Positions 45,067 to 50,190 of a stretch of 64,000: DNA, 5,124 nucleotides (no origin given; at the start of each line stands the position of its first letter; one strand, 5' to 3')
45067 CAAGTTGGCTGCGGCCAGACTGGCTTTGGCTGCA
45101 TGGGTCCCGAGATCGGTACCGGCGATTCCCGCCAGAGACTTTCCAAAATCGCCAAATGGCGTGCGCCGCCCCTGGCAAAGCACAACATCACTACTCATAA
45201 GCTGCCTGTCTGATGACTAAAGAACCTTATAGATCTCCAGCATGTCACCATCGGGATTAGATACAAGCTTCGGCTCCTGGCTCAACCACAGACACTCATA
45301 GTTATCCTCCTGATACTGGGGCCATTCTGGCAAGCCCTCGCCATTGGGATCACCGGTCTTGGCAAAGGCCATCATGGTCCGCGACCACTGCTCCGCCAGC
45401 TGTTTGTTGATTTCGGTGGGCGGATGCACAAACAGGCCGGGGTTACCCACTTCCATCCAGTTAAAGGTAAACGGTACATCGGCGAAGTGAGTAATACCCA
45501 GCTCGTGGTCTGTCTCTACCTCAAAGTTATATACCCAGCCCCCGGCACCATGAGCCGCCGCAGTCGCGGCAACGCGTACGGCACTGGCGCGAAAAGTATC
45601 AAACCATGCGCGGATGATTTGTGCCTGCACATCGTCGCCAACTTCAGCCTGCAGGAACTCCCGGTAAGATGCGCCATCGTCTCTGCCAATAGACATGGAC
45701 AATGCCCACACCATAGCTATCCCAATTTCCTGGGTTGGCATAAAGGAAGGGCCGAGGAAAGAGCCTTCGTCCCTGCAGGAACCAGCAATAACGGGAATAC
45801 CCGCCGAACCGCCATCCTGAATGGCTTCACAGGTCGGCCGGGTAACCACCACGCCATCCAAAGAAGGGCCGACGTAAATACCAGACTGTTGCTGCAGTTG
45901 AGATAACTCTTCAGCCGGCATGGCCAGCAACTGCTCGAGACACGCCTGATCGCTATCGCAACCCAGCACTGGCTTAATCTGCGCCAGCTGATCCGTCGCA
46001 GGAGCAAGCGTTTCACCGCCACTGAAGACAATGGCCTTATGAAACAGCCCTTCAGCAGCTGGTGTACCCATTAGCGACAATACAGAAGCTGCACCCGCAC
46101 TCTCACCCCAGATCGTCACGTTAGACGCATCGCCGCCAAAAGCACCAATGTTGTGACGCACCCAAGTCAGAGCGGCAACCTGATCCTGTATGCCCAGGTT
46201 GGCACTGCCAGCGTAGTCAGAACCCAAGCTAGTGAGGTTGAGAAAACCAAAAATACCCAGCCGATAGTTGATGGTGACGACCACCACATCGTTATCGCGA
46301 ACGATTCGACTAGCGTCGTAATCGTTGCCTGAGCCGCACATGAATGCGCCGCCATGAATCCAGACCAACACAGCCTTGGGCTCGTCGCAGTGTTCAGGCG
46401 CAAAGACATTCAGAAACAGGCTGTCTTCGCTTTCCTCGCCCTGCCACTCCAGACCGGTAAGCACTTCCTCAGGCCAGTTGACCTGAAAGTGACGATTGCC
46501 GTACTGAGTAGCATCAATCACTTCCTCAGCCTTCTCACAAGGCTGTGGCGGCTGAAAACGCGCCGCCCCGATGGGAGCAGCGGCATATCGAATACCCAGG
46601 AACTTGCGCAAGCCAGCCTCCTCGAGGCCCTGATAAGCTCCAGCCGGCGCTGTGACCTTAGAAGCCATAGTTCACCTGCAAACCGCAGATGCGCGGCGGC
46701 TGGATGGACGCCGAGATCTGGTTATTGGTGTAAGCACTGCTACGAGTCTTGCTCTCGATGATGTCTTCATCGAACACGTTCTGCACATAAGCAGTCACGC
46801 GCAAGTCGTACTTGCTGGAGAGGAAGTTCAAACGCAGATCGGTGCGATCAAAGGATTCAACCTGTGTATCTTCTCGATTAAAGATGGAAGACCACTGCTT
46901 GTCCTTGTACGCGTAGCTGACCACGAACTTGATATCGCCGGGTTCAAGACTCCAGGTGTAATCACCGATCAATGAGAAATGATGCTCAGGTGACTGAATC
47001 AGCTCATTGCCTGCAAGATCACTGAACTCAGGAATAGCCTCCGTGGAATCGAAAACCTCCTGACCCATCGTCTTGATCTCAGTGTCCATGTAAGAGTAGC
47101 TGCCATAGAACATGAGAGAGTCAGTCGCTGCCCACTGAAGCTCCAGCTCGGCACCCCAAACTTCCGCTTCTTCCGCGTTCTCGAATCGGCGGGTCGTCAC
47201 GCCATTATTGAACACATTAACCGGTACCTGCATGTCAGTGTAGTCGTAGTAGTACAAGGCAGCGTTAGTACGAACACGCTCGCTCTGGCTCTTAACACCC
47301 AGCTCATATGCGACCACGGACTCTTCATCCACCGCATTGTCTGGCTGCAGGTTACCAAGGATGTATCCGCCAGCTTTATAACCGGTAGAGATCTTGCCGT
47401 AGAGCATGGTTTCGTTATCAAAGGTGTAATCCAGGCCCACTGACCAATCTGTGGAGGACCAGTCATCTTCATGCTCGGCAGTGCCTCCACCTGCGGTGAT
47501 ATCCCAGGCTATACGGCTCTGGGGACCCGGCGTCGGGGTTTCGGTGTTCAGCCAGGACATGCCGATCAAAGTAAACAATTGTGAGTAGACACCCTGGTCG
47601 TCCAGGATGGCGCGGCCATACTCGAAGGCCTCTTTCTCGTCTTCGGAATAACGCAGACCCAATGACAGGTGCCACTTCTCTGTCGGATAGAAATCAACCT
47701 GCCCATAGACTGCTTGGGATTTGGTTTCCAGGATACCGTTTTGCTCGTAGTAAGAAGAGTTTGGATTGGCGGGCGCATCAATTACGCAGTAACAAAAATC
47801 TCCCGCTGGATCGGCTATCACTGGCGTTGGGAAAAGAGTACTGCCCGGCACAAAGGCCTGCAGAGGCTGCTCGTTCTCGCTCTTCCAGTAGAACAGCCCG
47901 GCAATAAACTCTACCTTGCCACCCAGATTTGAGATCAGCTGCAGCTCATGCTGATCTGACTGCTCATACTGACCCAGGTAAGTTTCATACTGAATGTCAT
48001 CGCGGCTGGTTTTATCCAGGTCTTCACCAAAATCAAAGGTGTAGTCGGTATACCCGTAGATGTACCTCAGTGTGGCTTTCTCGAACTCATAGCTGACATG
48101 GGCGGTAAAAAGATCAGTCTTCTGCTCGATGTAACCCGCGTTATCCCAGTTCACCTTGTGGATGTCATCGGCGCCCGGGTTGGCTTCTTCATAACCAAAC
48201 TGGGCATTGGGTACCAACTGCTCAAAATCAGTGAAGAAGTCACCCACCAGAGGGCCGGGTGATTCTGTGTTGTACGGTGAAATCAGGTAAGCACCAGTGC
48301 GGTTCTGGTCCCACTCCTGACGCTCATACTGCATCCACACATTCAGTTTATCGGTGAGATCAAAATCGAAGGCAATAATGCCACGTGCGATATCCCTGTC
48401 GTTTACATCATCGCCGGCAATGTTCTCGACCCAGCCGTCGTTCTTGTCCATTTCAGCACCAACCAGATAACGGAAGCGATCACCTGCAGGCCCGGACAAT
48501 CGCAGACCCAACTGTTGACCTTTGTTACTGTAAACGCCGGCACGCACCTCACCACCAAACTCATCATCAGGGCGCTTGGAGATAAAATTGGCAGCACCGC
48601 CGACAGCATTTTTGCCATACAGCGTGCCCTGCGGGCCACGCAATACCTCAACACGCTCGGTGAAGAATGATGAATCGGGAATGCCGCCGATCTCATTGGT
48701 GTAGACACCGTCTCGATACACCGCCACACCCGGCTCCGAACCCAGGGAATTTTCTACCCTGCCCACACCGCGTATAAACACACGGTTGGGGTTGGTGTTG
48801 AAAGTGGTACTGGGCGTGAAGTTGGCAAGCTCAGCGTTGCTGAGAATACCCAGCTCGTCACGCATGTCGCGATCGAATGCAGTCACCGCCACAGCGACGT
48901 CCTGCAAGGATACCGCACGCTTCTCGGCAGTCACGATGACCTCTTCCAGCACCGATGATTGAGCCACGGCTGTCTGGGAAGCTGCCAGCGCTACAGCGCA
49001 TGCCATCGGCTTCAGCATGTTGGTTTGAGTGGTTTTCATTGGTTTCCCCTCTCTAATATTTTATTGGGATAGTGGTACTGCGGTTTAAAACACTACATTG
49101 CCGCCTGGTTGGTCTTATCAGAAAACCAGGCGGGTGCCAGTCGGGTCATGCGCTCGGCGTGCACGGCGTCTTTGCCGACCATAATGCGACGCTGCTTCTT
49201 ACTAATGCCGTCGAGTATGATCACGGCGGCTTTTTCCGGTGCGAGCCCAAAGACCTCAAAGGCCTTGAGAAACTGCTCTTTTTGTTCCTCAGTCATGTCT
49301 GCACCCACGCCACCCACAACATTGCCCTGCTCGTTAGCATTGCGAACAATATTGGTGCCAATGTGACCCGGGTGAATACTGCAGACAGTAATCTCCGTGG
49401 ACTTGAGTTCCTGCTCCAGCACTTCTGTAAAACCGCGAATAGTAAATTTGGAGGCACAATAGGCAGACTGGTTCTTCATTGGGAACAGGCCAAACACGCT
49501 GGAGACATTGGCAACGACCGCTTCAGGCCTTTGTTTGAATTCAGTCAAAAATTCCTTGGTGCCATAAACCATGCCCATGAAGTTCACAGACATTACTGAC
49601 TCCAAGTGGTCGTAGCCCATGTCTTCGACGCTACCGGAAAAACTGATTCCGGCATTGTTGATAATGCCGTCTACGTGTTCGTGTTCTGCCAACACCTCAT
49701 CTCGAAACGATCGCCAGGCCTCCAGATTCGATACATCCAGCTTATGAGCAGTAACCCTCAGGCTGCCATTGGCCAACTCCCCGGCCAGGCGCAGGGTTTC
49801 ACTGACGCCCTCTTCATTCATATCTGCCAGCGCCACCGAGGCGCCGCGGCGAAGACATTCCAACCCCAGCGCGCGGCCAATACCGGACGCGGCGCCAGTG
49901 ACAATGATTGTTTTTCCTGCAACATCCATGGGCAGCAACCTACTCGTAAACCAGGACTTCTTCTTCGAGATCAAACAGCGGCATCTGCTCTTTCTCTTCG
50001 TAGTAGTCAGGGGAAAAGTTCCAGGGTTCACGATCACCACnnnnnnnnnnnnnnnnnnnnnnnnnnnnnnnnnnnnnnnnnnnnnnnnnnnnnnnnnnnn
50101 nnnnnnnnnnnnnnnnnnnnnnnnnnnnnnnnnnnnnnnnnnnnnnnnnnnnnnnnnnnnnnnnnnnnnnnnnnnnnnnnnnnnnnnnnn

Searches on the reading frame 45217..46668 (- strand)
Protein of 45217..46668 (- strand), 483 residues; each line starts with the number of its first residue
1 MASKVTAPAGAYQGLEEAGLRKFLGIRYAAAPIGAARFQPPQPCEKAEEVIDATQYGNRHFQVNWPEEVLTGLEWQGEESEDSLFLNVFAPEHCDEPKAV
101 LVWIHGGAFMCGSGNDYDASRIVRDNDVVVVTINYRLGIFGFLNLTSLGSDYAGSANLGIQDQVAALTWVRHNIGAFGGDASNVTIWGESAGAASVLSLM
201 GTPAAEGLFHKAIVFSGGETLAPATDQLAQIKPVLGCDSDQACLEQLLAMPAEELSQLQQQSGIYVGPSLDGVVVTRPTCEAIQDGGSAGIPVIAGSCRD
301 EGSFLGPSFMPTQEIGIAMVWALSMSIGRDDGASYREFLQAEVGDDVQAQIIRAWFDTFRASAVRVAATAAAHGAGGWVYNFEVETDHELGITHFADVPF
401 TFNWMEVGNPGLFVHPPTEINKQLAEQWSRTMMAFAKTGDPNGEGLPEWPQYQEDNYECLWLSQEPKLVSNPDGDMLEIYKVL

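Call 36: search_protein_families(library=pfam, proteins=[window:45217-46668:-])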
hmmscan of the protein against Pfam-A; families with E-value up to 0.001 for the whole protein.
window:45217-46668:- (483 aa): 3 families
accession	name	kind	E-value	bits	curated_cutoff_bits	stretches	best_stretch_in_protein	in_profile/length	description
PF00135.34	COesterase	-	1.6e-93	314.8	27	1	5-467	5-501/515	Carboxylesterase family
PF20434.5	BD-FAE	-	9.5e-12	45.3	26.8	1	86-203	1-109/215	BD-FAE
PF07859.19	Abhydrolase_3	-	2.2e-10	41.1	25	1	160-200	49-89/210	alpha/beta hydrolase fold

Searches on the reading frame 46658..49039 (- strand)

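Call 36: search_protein_families(library=pfam, proteins=[window:46658-49039:-])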
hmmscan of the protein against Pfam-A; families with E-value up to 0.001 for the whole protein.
window:46658-49039:- (793 aa): 3 families
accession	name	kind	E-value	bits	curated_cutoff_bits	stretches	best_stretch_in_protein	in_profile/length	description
PF00593.30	TonB_dep_Rec_b-barrel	-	5.2e-34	119.3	27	1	262-755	27-436/436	TonB dependent receptor-like, beta-barrel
PF07715.20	Plug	-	3.4e-12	47.2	23.9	1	45-149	2-107/107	TonB-dependent Receptor Plug Domain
PF14905.12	OMP_b-brl_3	-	1.2e-07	31.6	27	1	577-791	220-408/408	Outer membrane protein beta-barrel family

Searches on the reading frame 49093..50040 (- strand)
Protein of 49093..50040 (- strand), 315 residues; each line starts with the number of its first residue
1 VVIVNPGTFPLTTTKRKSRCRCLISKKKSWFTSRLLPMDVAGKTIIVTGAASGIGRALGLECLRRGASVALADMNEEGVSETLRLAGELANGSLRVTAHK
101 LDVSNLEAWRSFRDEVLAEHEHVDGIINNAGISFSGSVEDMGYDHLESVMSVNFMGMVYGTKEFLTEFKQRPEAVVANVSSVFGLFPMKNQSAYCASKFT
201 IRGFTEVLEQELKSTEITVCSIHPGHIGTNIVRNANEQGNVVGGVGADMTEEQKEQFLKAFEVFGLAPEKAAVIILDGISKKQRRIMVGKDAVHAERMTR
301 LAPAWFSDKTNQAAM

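Call 14: search_protein_families(library=pfam, proteins=[window:49093-50040:-])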
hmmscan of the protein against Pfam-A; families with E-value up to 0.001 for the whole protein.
window:49093-50040:- (315 aa): 4 families
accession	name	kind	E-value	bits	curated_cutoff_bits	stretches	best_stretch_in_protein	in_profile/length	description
PF00106.31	adh_short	-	5.8e-47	160.2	26.6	1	43-238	1-193/195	short chain dehydrogenase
PF13561.12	adh_short_C2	-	8.5e-31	107.8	27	1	49-239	1-188/236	Enoyl-(Acyl carrier protein) reductase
PF08659.16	KR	-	3.4e-14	53.6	22.6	1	44-210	2-165/180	KR domain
PF08643.16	DUF1776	-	0.00026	21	25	1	135-245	105-218/294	Fungal family of unknown function (DUF1776)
